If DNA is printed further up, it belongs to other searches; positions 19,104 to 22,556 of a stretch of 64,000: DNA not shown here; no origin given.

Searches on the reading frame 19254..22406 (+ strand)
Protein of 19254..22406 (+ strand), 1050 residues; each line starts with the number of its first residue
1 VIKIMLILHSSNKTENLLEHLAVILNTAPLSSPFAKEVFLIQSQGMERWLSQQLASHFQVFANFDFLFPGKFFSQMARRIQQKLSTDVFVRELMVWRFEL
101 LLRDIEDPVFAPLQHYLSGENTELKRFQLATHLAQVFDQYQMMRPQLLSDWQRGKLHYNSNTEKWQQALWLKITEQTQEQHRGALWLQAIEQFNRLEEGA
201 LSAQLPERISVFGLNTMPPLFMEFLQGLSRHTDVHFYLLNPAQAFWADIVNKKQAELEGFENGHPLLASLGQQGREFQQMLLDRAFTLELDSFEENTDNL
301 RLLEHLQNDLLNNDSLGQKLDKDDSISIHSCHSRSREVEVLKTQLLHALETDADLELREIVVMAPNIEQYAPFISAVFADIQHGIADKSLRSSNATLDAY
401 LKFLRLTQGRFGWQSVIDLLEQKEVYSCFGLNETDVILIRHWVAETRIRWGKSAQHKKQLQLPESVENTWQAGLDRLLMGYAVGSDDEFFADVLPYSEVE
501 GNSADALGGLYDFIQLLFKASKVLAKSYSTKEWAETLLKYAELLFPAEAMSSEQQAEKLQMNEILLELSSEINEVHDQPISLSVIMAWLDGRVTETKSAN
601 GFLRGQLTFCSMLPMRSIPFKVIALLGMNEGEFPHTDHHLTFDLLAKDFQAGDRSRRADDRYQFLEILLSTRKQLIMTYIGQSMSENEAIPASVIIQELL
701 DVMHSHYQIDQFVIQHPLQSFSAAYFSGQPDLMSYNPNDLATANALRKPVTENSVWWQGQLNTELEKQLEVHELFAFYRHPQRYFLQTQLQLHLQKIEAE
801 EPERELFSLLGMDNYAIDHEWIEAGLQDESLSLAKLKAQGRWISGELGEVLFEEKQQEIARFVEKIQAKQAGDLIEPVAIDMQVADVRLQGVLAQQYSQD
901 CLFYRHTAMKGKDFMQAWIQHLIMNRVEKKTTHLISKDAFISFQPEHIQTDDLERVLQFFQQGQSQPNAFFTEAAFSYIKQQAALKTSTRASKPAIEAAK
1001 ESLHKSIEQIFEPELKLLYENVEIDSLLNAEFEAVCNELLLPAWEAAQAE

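Call 3: search_protein_families(library=pfam, proteins=[window:19254-22406:+], max_evalue=1)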
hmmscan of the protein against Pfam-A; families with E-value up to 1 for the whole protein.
window:19254-22406:+ (1050 aa): 5 families
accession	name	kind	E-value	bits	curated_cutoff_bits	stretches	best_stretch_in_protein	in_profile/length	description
PF04257.20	Exonuc_V_gamma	-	3.7e-84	283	25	1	6-312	1-313/314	Exodeoxyribonuclease V, gamma subunit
PF17946.7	RecC_C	-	2.6e-39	135.6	22.6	1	767-982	2-201/202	RecC C-terminal domain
PF13151.12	DUF3990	-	0.016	15.3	32.2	1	894-990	55-146/152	Protein of unknown function (DUF3990)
PF21275.2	Thi_PPkinase_C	-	0.049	13.9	27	1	743-772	32-61/69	Thiamin pyrophosphokinase, substrate-binding domain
PF05192.23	MutS_III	-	0.077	13.8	34.1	1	949-1037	77-164/194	MutS domain III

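Call 4: search_protein_families(library=ncbifam, proteins=[window:19254-22406:+], max_evalue=1)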
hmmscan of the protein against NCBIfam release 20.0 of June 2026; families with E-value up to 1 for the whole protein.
window:19254-22406:+ (1050 aa): 2 families
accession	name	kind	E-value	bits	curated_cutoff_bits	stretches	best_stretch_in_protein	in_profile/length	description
TIGR01450.1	recC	equivalog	1.7e-233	777.9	582.9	1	7-1002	2-1053/1063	exodeoxyribonuclease V subunit gamma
NF008289.0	PRK11069.1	equivalog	3.3e-195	650.8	1470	2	262-992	295-1059/1122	exodeoxyribonuclease V subunit gamma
